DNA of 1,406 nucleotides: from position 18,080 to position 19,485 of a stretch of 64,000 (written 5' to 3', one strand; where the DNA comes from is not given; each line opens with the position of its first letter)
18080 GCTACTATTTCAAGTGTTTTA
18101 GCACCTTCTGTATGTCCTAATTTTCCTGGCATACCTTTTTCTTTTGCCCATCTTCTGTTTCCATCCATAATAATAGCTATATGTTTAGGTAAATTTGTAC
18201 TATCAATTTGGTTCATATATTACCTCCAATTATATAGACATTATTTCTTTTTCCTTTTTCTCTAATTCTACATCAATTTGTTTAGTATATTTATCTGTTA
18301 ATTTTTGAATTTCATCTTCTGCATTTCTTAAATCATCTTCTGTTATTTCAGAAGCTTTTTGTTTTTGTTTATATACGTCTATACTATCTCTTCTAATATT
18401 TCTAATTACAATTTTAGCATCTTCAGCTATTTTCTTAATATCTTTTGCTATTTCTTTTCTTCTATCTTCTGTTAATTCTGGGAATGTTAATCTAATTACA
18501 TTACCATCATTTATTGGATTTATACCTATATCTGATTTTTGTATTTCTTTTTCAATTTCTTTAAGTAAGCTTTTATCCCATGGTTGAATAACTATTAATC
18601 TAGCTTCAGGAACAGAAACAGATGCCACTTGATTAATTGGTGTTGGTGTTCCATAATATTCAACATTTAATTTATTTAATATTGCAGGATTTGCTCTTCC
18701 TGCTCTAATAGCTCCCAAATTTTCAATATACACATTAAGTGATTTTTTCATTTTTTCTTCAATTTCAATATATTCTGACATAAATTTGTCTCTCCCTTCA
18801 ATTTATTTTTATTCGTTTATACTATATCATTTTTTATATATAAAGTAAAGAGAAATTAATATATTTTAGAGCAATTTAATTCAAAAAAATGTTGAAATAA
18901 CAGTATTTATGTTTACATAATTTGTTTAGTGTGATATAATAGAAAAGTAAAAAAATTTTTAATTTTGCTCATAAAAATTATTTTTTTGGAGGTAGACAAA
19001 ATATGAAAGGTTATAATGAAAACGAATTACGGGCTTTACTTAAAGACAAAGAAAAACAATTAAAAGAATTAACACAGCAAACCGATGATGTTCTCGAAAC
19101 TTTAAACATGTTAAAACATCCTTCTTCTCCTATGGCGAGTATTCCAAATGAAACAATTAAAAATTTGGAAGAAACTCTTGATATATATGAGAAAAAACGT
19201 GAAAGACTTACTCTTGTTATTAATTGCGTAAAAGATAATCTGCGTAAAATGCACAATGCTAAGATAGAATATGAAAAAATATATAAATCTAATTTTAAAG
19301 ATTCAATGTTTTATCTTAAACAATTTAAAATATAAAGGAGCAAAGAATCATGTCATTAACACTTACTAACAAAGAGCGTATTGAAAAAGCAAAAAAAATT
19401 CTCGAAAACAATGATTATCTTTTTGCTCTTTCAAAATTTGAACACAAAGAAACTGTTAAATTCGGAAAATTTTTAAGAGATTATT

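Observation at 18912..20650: Compact five-gene operon of small coiled-coil proteins replacing pyrH upstream of frr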

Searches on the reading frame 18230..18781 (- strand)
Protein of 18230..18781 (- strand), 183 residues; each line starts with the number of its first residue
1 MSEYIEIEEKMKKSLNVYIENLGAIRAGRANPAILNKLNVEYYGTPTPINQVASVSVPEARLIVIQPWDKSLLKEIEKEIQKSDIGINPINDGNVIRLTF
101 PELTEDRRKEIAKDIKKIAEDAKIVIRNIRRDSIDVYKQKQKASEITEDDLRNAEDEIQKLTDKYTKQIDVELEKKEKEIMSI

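Call 16: find_related_loci(query=window:18230-18781:-, collection=genome_contigs, flank=8000)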
Query window:18230-18781:- (183 aa) in genome_contigs; peptide patterns used: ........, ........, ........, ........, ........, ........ (x = any residue, [..] = any of these).
585 stretches matched a pattern; 75 encode a relative of the query (tblastn E <= 1e-3); 75 distinct loci.
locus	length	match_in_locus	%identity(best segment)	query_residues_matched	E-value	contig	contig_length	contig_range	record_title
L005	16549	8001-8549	80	1-183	4e-96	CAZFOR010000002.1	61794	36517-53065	MAG TPA_asm: uncultured Eubacteriales bacterium isolate SRP192927_co4_559 genome assembly, contig: NODE_551_length_61794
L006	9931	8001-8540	75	4-183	6e-85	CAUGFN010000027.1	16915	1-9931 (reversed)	MAG TPA_asm: uncultured Eubacteriales bacterium isolate SRR16280027_bin.20_MetaWRAP_v1.3_MAG genome assembly, contig: ER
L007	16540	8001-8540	74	4-183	2e-84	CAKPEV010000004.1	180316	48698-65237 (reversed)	MAG: uncultured Clostridia bacterium isolate REFINED_METABAT215_TOP10_CONTIGS_1500_ASSEMBLY_K77_MERGED__Hadza_MoBio_hadz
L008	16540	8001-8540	74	4-183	8e-84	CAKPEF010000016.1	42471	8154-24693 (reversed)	MAG: uncultured Clostridia bacterium isolate REFINED_METABAT215_TOP10_CONTIGS_1500_ASSEMBLY_K77_MERGED__Hadza_MoBio_hadz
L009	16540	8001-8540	73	4-183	7e-83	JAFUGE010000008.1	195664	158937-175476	MAG: Clostridia bacterium isolate RGIG4465 Roe_deer_Omasum-5__c1992, whole genome shotgun sequence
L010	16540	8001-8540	70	4-183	1e-81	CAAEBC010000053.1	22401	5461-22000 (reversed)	MAG TPA_asm: Clostridia bacterium, isolate HGM13618, WGS project CAAEBC010000000 data, contig: ERS396401_11_k85_124596,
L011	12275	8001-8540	71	4-183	1e-80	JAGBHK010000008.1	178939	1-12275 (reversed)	MAG: Lachnospiraceae bacterium isolate RGIG9121 Water_deer_Rectum.Co__c213246, whole genome shotgun sequence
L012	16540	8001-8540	69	4-183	2e-80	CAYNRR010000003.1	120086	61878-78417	MAG TPA_asm: uncultured Eubacteriales bacterium isolate SRP225648_co1_177 genome assembly, contig: NODE_153_length_12008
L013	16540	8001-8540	70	4-183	2e-80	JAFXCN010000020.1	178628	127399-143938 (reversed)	MAG: Clostridia bacterium isolate RGIG6291 Sheep_Rectum-3__c873296, whole genome shotgun sequence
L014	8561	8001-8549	68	1-183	4e-80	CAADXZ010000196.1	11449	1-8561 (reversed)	MAG TPA_asm: Clostridia bacterium, isolate HGM13616, WGS project CAADXZ010000000 data, contig: ERS396334_46_k87_234912,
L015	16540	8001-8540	70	4-183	3e-80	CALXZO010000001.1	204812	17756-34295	MAG: uncultured Clostridia bacterium isolate BRZ_GG__bin110 genome assembly, contig: BRZ_GG__NODE_65_length_204812_cov_6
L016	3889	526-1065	70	4-183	2e-80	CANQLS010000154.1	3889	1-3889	MAG: uncultured Clostridia bacterium isolate Lapin-015__bin63 genome assembly, contig: Lapin-015__NODE_27098_length_3889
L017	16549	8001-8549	68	1-183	2e-79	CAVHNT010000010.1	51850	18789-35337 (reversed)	bacterium isolate H07617-L1_cleanbin_000030 genome assembly, contig: Spades_H07617-L1_contig_310, whole genome shotgun s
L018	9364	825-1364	68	4-183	2e-79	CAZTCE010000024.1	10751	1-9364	MAG TPA_asm: uncultured Eubacteriales bacterium isolate SRP350583_co2_26 genome assembly, contig: NODE_9247_length_10751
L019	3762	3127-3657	72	7-183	4e-79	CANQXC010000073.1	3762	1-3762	MAG: uncultured Clostridia bacterium isolate Lapin-024__bin101 genome assembly, contig: Lapin-024__NODE_29017_length_376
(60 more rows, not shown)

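Call 66: find_related_loci(query=window:18230-18781:-, collection=metagenome_contigs, flank=10000)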
Query window:18230-18781:- (183 aa) in metagenome_contigs; peptide patterns used: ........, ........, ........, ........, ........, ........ (x = any residue, [..] = any of these).
600 stretches matched a pattern (row limit reached: there are more); 41 encode a relative of the query (tblastn E <= 1e-3); 41 distinct loci.
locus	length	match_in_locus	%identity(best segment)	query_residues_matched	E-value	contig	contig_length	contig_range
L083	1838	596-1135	73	4-183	4e-87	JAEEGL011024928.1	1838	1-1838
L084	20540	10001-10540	70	4-183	4e-82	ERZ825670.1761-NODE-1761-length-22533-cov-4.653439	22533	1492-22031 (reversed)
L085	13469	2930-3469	71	4-183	5e-81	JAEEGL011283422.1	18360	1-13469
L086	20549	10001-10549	68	1-183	2e-80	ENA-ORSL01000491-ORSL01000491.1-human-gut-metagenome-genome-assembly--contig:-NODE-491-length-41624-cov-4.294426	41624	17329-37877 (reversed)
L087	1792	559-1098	69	4-183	2e-83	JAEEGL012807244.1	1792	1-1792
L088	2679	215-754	68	4-183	7e-80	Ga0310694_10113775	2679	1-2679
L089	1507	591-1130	69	4-183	1e-82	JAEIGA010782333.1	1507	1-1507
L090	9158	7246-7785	68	4-183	1e-78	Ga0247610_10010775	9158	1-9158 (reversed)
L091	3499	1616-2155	67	4-183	6e-78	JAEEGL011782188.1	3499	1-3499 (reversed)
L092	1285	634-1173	67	4-183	8e-83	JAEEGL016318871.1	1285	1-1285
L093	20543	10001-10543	68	3-183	3e-77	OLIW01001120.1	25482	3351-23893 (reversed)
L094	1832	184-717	69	6-183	3e-80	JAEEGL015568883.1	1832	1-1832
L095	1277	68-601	67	6-183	2e-80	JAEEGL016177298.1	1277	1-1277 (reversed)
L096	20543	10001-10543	64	3-183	7e-74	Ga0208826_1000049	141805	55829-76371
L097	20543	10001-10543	63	3-183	1e-72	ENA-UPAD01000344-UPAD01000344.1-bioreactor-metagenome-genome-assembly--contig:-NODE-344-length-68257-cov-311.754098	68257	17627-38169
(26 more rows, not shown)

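Call 74: find_encoding_contigs(protein=window:18230-18781:-, flank=6000, max_places=10)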
Protein window:18230-18781:- (183 aa): 23 contigs read that carry it; 2 places shown.
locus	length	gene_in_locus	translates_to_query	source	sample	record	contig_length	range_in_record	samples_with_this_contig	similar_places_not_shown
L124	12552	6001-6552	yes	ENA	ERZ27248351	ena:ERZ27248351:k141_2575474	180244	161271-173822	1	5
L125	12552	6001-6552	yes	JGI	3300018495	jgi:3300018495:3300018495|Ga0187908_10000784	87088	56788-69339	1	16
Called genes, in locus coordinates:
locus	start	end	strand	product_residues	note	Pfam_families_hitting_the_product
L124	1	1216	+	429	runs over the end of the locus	PF00919:UPF0004, PF04055:Radical_SAM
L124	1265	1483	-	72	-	-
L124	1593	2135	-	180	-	PF13958:ToxN_toxin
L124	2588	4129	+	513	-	PF12072:RNase_Y_N, PF13083:KH_KhpA-B (faint), PF00013:KH_1 (weak), PF01966:HD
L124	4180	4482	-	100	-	-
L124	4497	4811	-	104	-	-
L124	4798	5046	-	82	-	-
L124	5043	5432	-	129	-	-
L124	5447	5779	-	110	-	-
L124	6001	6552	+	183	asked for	PF01765:RRF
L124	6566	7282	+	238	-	PF01255:Prenyltransf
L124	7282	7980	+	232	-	PF01255:Prenyltransf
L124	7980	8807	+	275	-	PF01148:CTP_transf_1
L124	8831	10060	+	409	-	PF02163:Peptidase_M50, PF13180:PDZ_2, PF00595:PDZ (faint), PF14685:PDZ_Tricorn (faint), PF17820:PDZ_6 (weak)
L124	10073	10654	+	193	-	PF04079:SMC_ScpB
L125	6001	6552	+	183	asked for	PF01765:RRF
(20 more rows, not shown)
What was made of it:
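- All 23 contigs with the identical frr carry the cassette in the same context (call 74).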

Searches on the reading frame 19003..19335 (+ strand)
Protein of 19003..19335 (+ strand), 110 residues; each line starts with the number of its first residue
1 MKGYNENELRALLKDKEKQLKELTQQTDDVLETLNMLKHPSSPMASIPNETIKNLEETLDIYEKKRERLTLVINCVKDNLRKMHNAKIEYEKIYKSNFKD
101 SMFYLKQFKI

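Call 3: search_protein_families(library=pfam, proteins=[window:19003-19335:+], max_evalue=10)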
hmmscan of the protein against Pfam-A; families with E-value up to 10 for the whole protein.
window:19003-19335:+ (110 aa): 11 families
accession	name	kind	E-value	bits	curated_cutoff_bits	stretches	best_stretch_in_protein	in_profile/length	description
PF03961.19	FapA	-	0.0044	17.1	31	1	3-93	148-240/272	Flagellar Assembly Protein A beta solenoid domain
PF25055.1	DUF7792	-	0.022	15.4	27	1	18-83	29-101/120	Domain of unknown function (DUF7792)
PF06103.16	DUF948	-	0.034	14.8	37.2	1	20-76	21-77/89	Bacterial protein of unknown function (DUF948)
PF20302.4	HisK-N-like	-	0.049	14.3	27.8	1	13-83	28-100/132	HisK-N-like globin domain of the ASK signalosome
PF13997.11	YqjK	-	0.059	14.2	28.1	1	9-40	8-39/73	YqjK-like protein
PF21408.2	MTR4-like_stalk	-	0.076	13.7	24.2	2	6-29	10-33/64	Exosome RNA helicase MTR4-like, stalk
PF01991.23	vATP-synt_E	-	0.19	11.5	24.2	1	59-106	64-111/199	ATP synthase (E/31 kDa) subunit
PF02075.23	RuvC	-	0.24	11.7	22.2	1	64-108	37-81/148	Crossover junction endodeoxyribonuclease RuvC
PF04136.21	COG3_N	-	0.36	11.2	27.9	1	11-80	4-69/147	Conserved oligomeric Golgi complex subunit 3, N-terminal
PF17190.9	RecG_N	-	1.8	9.7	23.1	1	52-107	6-61/89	RecG N-terminal helical domain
PF01920.25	Prefoldin_2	-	1.8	9.1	27.6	1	12-99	16-104/106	Prefoldin subunit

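Call 4: search_protein_families(library=phrogs, proteins=[window:19003-19335:+], max_evalue=10)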
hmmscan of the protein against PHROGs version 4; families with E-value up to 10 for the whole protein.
window:19003-19335:+ (110 aa): 8 families
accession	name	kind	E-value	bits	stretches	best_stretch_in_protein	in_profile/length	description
phrog_20226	-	unknown function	0.017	15.7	1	4-84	6-85/221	-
phrog_1047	-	tail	0.019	14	1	17-101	55-153/1251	tail associated lysin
phrog_13130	-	unknown function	0.024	15.8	1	54-92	79-117/118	-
phrog_14825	-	unknown function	0.12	12.9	1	1-67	101-167/204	-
phrog_10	-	head and packaging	0.35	10.7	1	7-101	266-345/752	major head protein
phrog_339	-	tail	0.42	9.7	1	2-86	483-570/1123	tail length tape measure protein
phrog_739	-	lysis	2.8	9.2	1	48-97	25-74/122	Rz-like spanin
phrog_1009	-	unknown function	5.1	8.2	1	49-100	47-98/103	-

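Call 5: search_protein_families(library=padloc, proteins=[window:19003-19335:+], max_evalue=10)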
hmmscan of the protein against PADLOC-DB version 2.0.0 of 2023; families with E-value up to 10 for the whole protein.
window:19003-19335:+ (110 aa): 3 families
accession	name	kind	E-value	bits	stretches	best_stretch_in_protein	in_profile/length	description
PDLC01146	Cas3d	-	0.0035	13.8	1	23-103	217-298/625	Cas3d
PDLC00254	LmuB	-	0.0047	13.6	1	11-92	186-268/563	AAA ATPase domain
PDLC03859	LmuB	-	0.017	12.3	1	8-83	406-482/611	-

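Call 6: search_protein_families(library=ncbifam, proteins=[window:19003-19335:+], max_evalue=10)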
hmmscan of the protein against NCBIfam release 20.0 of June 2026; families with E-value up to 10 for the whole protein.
window:19003-19335:+ (110 aa): 5 families
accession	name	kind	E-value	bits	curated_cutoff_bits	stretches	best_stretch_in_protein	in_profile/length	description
NF045487.1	ASRP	equivalog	0.012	14.3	300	1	7-92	320-404/593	archaea-specific SMC-related protein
NF047516.1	LA_3659_fam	equivalog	0.036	13.6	36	2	49-85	81-117/221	LA_3659 family protein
NF047514.1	SpiroCoCo_N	equivalog_domain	0.036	13.6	75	2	49-85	81-117/221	SpiroCoCo family coiled-coil protein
TIGR01554.3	major_cap_HK97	equivalog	0.049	12.7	27.5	1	7-99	2-87/385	phage major capsid protein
TIGR00293.1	TIGR00293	equivalog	0.066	13.3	53.9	1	53-88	82-117/129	prefoldin subunit alpha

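Call 48: search_solved_structures(query=A2, max_evalue=10)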
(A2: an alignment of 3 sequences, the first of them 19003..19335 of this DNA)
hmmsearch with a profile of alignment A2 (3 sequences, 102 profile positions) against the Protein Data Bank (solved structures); distinct sequences matched with E-value up to 10: 12.
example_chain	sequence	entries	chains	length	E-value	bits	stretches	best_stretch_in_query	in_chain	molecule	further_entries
6e6a_B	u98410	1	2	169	0.0066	20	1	16-99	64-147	Inclusion membrane protein A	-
6e7e_A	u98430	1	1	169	0.0089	19.6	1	18-99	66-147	Inclusion membrane protein A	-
2oeq_A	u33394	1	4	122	0.32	14.6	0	30-91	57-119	Protein of unknown function, DUF964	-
3kx0_X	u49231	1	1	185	1.1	13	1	50-95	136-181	Uncharacterized protein Rv1364c/MT1410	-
8a1g_A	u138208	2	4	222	2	12.1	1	6-59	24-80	Sorting nexin-1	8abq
4fzs_A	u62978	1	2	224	2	12.1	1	6-59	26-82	Sorting nexin-1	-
7oyc_h1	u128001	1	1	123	2.2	11.9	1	17-74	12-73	60S ribosomal protein L35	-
7d6d_A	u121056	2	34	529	6.1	10.5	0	6-59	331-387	Sorting nexin-1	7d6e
8g9k_A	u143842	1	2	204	6.5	10.4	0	10-73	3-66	THR2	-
2lxy_A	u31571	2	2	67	7.6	10.2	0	5-59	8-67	2-mercaptophenol-alpha3C | 4-mercaptophenol-alpha3C protein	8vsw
8zuk_A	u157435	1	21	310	9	10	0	22-99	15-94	TNF receptor-associated factor 3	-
1lq7_A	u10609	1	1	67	9.6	9.9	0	5-59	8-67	Alpha3W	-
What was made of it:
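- On YlbF/YmcA (Com_YlbF) partners of RNase Y: My lead was the A/D/E profile's weak match to a DUF964 structure, 2oeq, at E 0.32 over 62 residues (call 48).
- The only lead towards YlbF/YmcA-type partners of RNase Y was a weak match to a DUF964 structure (2oeq), which I recall, unchecked, to be of that type (E 0.32; calls 3, 48).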

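Call 51: find_homologous_proteins(query=window:19003-19335:+, max_evalue=1)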
Query window:19003-19335:+ (110 aa): 1 proteins with E <= 1 among 15 candidates.
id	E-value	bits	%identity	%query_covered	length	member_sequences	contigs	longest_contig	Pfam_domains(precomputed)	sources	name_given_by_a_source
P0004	1.4e-39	152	99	68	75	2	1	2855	-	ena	-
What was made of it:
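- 19003..19335 (+): Gene A, 110 aa, pI 8.9, helical; a probable distant paralogue of D and E. Only its own cluster was found among 5.8 billion clusters (call 51).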

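Call 60: list_cluster_members(proteins=[window:19003-19335:+, window:19350-19739:+, window:19736-19984:+, window:19971-20285:+, window:20300-20602:+])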
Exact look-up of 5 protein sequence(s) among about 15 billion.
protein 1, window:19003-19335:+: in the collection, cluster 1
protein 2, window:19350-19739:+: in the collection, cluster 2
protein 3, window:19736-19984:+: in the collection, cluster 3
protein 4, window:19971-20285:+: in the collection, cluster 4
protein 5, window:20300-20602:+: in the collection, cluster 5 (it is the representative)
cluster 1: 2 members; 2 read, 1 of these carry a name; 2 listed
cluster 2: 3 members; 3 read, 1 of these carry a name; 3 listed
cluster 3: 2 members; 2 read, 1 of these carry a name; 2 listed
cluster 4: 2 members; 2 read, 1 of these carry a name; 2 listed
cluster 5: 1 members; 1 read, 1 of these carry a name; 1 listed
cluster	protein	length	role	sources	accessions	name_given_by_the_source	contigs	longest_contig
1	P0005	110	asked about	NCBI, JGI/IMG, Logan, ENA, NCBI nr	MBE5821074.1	MAG: DUF342 domain-containing protein [Clostridiales bacterium] | DUF342 domain-containing protein [Clostridiales bacterium]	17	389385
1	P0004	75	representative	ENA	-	-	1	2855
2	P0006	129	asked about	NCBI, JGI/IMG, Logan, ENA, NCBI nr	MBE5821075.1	MAG: hypothetical protein E7311_00615 [Clostridiales bacterium] | hypothetical protein [Clostridiales bacterium]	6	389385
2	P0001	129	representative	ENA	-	-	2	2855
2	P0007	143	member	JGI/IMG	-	-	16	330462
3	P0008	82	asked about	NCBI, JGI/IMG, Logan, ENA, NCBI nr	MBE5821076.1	MAG: hypothetical protein E7311_00620 [Clostridiales bacterium] | hypothetical protein [Clostridiales bacterium]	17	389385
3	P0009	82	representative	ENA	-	-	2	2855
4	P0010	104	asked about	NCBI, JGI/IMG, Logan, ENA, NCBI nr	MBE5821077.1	MAG: hypothetical protein E7311_00625 [Clostridiales bacterium] | hypothetical protein [Clostridiales bacterium]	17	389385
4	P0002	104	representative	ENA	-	-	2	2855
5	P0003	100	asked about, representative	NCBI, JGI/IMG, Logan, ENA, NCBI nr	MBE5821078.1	MAG: hypothetical protein E7311_00630 [Clostridiales bacterium] | hypothetical protein [Clostridiales bacterium]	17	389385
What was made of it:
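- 19003..19335 (+): NCBI's name 'DUF342' rests on a sub-threshold FapA match of 17.1 bits against a cutoff of 31 (calls 3, 60).
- On FapA / DUF342 (the name NCBI gives protein A): The name was seen in call 60.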

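Call 81: find_related_loci(query=window:19003-19335:+, collection=viral_contigs, flank=5000)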
Query window:19003-19335:+ (110 aa) in viral_contigs; peptide patterns used: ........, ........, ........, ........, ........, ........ (x = any residue, [..] = any of these).
11 stretches matched a pattern, but none encodes a relative of the query by tblastn (E <= 1e-3).
